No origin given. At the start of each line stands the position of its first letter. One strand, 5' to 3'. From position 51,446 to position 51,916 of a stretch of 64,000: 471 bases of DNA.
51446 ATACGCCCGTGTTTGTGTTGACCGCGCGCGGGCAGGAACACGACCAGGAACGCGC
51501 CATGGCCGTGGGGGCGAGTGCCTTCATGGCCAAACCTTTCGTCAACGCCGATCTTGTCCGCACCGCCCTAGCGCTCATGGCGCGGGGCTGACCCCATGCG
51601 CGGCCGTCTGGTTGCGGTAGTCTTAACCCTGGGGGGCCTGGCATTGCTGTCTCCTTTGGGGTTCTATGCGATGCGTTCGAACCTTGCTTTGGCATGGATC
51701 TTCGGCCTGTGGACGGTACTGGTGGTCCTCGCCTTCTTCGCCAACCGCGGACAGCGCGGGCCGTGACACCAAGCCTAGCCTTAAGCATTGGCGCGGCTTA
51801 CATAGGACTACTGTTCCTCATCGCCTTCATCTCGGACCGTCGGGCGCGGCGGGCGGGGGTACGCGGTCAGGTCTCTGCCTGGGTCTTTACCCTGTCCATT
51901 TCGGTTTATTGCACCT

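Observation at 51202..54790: REC-only response regulator + 56-aa membrane protein + SSS-domain histidine kinase, with the kinase 3' end abutting IS debris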

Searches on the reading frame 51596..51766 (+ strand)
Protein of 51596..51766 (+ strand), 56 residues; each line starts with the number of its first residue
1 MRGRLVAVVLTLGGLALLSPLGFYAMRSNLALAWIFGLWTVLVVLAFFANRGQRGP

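Call 7: search_protein_families(library=pfam, proteins=[window:51596-51766:+], max_evalue=0.01)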
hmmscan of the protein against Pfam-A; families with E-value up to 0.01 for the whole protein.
window:51596-51766:+ (56 aa): 0 families

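Call 8: search_protein_families(library=ncbifam, proteins=[window:51596-51766:+], max_evalue=0.01)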
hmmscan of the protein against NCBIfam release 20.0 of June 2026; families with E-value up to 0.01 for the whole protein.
window:51596-51766:+ (56 aa): 0 families

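Call 30: search_solved_structures(query=window:51596-51766:+, max_evalue=10, show_alignments=2)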
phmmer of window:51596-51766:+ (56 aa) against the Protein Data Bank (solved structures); distinct sequences matched with E-value up to 10: 2.
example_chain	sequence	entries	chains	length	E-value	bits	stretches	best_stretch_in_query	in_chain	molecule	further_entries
7fc0_F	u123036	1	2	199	0.35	14.4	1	13-40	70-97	Methanobactin biosynthesis cassette protein MbnC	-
8jjr_T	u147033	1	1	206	2.7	11.7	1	6-49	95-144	PCPI-12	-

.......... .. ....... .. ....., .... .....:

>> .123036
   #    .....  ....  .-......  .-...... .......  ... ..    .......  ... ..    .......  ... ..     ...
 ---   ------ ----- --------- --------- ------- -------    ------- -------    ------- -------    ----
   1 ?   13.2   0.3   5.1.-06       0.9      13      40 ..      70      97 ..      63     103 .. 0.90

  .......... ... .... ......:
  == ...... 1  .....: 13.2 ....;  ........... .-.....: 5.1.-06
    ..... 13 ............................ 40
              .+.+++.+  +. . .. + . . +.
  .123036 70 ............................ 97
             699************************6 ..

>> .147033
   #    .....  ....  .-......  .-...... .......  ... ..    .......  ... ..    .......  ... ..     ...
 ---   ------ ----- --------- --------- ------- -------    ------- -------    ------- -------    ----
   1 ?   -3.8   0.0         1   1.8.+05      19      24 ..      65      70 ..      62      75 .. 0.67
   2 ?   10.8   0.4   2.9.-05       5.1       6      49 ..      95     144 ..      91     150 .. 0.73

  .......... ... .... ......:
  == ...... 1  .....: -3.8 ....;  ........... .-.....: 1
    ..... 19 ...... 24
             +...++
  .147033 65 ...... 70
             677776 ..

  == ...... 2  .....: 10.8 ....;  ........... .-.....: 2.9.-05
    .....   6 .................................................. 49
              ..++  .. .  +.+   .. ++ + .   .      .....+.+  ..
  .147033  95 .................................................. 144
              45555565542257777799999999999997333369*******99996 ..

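Call 38: search_solved_structures(query=A3, max_evalue=10, show_alignments=3)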
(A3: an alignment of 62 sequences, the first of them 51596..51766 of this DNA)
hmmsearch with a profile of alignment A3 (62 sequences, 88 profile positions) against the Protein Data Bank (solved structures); distinct sequences matched with E-value up to 10: 11.
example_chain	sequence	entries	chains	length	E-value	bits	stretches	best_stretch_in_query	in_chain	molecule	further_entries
9hd7_U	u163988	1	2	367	0.051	16.3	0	16-30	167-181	Chloroplast PsbY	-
8j5k_Z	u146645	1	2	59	0.59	12.9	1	15-65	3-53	PsbZ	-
5ktf_A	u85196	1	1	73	0.75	12.6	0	12-40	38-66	Scavenger receptor class B member 1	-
6jlu_Z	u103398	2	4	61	0.78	12.5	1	15-65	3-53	PsbZ | Photosystem II reaction center protein Z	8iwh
8ug6_A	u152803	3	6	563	0.83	12.5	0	6-62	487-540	Proton channel OTOP2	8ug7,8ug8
8uga_A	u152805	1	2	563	0.86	12.4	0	6-62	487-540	Proton channel OTOP2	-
9vsc_A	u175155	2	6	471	1.3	11.8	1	5-34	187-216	Vacuolar cation/proton exchanger 1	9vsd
9vsa_A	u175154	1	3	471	1.3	11.8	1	5-34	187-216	Vacuolar cation/proton exchanger 1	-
10ed_X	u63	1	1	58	2.7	10.8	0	16-73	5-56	MFS transporter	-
8z21_B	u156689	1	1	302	2.7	10.8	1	5-46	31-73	Oligopeptide transport system permease protein OppC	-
7ejx_R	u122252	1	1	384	6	9.7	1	8-46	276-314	Probable G-protein coupled receptor 88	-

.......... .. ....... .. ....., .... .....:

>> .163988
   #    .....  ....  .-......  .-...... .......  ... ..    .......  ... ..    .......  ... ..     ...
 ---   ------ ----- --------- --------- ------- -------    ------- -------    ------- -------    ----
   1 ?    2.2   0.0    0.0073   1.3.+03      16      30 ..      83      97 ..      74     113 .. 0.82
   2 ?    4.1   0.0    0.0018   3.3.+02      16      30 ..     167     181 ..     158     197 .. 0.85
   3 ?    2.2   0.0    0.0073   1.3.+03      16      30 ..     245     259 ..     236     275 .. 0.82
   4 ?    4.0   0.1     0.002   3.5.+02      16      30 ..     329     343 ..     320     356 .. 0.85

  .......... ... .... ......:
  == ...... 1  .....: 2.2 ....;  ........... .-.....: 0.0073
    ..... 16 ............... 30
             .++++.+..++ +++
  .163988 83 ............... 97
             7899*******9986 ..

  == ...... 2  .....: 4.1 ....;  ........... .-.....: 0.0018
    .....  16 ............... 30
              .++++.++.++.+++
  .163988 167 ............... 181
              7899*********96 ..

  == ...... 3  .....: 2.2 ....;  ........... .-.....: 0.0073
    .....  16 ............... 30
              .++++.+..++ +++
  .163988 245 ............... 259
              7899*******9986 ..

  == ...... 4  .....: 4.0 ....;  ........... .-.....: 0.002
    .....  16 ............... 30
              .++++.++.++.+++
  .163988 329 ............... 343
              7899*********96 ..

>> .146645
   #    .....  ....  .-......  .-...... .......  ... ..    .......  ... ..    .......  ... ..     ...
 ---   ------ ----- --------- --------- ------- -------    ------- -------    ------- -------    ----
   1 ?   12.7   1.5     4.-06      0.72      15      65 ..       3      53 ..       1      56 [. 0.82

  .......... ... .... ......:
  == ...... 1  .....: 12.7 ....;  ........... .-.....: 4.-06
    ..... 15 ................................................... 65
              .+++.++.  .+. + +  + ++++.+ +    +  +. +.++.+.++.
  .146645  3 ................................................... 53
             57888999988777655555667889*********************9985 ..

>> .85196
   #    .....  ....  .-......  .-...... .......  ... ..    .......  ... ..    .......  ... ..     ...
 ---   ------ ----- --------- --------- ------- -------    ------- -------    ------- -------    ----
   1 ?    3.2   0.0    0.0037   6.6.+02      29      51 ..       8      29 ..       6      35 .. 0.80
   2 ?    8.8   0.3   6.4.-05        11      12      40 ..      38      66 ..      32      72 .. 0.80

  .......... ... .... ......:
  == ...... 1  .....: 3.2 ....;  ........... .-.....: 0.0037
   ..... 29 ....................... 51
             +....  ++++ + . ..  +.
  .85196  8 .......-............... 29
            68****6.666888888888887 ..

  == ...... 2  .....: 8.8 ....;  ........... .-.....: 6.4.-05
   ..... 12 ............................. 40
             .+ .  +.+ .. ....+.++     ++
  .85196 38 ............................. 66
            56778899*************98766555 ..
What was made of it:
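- On CbrX-type accessory peptide: CbrX chain 10ed_X scored only E 2.7 with the 62-sequence profile (call 38).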

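Call 39: search_protein_families(library=pfam, alignment_id=A3, max_evalue=1)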
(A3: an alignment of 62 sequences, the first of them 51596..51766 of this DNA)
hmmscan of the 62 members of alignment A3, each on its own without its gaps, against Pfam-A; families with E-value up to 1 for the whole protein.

A. member 1, window:51596-51766:+ (56 aa): 1 family
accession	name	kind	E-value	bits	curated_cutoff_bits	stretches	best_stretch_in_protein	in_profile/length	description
PF14960.11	ATP_synth_reg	-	0.94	9.5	25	0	1-18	23-40/50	ATP synthase regulation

B. families by the number of members that match (of 62 scanned): 42 families (the first 25 are shown)
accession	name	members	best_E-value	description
PF20315.3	DUF6611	19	2.3e-05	Family of unknown function (DUF6611)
PF20237.3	DUF6594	9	0.0019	Family of unknown function (DUF6594)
PF23933.1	DUF7269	9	0.0048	Family of unknown function (DUF7269)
PF19744.4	DUF6232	7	0.0051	Family of unknown function (DUF6232)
PF00487.30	FA_desaturase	3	0.076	Fatty acid desaturase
PF20990.2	DUF2207_C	3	0.15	Predicted membrane protein (DUF2207) C-terminal domain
PF04290.18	DctQ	2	0.0027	Tripartite ATP-independent periplasmic transporters, DctQ component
PF12650.12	DUF3784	2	0.0084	Domain of unknown function (DUF3784)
PF07332.16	Phage_holin_3_6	2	0.021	Putative Actinobacterial Holin-X, holin superfamily III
PF10348.14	DUF2427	2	0.025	Domain of unknown function (DUF2427)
PF11026.13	DUF2721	2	0.027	Protein of unknown function (DUF2721)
PF11755.13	DUF3311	2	0.05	Protein of unknown function (DUF3311)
PF11239.13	DUF3040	2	0.083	Protein of unknown function (DUF3040)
PF07254.17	Cpta_toxin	1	0.0067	Membrane-bound toxin component of toxin-antitoxin system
PF22251.1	PFF1_TM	1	0.0077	Vacuolar membrane protease, transmembrane domain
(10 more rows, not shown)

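Call 52: find_homologous_proteins(query=A3, max_evalue=0.001)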
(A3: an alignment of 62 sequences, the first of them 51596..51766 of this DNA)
Query A3 (62 sequences) (56 aa, profile of the alignment): 1721 proteins with E <= 0.001 among 8000 candidates; the best 120 are listed.
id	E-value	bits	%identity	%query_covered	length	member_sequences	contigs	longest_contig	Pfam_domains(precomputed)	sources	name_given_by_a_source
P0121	1.5e-18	84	45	39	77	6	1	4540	-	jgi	-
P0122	2.6e-18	83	-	-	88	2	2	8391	-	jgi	jgi:hypothetical membrane protein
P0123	2.8e-18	83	41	39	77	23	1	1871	-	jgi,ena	-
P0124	3.0e-18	83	-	-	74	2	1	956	-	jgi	jgi:hypothetical protein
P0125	3.1e-18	83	-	-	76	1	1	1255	-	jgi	jgi:hypothetical protein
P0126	4.0e-18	82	-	-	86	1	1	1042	-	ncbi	-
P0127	4.3e-18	82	-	-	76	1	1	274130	-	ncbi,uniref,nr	ncbi:hypothetical protein M0534_06285 [Methylonatrum kenyense]|uniref:hypothetical protein n=1 Tax=M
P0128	5.2e-18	82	45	39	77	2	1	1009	-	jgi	jgi:hypothetical protein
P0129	6.1e-18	82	45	39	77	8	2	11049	-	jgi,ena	-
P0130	6.1e-18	82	26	96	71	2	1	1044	-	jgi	-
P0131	6.1e-18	82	41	39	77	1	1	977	-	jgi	-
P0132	6.9e-18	82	-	-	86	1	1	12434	-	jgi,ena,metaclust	jgi:hypothetical protein|metaclust:\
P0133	7.0e-18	82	46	48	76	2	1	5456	-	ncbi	ncbi:MAG: hypothetical protein PVF32_16020, partial [Desulfobacterales bacterium]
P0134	7.2e-18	82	38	93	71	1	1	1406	-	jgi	jgi:predicted permease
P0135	7.5e-18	82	-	-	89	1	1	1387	-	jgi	jgi:hypothetical protein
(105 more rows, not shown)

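Call 83: search_solved_structures(query=A6, max_evalue=10, show_alignments=5)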
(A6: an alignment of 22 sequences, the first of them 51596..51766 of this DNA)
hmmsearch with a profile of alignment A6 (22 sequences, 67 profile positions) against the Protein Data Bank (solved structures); distinct sequences matched with E-value up to 10: 3.
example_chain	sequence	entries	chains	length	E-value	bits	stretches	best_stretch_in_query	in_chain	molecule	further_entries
5ktf_A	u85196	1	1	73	0.58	12.9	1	5-37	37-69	Scavenger receptor class B member 1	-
25ij_B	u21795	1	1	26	0.69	12.7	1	14-32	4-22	Delta-paraponeritoxin-Pc1a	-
1g92_A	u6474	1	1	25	0.74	12.6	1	14-31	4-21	PONERATOXIN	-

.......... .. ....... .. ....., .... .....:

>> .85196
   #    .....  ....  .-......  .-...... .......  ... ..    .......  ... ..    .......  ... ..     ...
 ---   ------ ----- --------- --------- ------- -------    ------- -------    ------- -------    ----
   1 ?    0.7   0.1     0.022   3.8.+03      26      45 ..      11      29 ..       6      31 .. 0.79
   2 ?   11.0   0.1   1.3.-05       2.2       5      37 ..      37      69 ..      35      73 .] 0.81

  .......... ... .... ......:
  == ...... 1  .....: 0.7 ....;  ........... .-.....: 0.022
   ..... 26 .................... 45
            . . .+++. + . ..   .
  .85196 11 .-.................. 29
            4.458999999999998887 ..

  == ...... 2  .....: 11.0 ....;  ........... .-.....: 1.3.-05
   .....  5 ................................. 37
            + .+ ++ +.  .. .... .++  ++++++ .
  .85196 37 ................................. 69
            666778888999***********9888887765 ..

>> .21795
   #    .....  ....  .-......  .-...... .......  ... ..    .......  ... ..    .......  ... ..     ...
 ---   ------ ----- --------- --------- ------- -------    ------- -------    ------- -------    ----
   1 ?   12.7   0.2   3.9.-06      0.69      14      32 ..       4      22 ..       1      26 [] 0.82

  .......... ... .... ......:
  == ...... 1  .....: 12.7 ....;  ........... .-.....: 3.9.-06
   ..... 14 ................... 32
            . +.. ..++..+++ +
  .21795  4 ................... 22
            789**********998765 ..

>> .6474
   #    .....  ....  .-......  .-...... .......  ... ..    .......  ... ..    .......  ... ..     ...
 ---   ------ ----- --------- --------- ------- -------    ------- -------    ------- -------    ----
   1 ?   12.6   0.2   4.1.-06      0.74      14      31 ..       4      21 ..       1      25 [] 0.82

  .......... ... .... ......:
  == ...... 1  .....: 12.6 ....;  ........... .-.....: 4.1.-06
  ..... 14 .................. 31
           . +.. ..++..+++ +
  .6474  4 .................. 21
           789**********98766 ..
